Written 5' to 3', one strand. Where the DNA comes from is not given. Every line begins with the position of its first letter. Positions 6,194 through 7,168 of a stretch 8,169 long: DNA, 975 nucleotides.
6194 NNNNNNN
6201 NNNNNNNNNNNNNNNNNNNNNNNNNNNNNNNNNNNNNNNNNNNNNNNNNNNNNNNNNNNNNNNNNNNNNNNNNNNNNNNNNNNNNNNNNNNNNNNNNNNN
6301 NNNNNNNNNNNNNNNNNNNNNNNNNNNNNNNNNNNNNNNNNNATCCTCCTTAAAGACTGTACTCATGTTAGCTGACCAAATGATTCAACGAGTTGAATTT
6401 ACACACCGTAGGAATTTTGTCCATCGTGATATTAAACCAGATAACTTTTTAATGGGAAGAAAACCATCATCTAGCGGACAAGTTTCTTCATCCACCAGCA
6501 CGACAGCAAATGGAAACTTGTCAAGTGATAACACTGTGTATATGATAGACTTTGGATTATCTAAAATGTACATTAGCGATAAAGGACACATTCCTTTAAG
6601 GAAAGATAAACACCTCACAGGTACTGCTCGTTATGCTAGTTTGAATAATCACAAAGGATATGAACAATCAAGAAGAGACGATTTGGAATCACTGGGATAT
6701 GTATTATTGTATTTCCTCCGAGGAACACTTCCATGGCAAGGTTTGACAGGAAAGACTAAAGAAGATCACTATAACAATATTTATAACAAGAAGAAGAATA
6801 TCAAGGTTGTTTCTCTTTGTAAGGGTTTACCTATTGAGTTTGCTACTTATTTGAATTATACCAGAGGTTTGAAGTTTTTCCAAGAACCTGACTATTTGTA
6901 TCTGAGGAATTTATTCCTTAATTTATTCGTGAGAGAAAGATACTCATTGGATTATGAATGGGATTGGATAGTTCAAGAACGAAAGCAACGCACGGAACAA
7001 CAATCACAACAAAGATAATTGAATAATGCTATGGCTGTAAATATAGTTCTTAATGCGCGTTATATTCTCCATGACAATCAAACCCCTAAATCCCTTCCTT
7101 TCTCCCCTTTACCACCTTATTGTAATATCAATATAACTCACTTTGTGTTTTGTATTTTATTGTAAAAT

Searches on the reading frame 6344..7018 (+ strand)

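Call 8: search_protein_families(library=pfam, proteins=[window:6344-7018:+], max_evalue=0.1)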
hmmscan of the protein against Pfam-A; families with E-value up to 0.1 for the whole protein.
window:6344-7018:+ (224 aa): 4 families
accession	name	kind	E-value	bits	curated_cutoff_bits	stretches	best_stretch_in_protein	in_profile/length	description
PF00069.31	Pkinase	-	1.8e-13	50.9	31.7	1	8-144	102-211/263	Protein kinase domain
PF17667.7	Pkinase_fungal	-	6.1e-06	25.6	24.1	1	18-124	301-386/387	Fungal protein kinase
PF07714.23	PK_Tyr_Ser-Thr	-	1.6e-05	24.8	23.1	1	3-147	101-221/258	Protein tyrosine and serine/threonine kinase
PF05445.17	Pox_ser-thr_kin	-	0.013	14.9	19.7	1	9-37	284-312/434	Poxvirus serine/threonine protein kinase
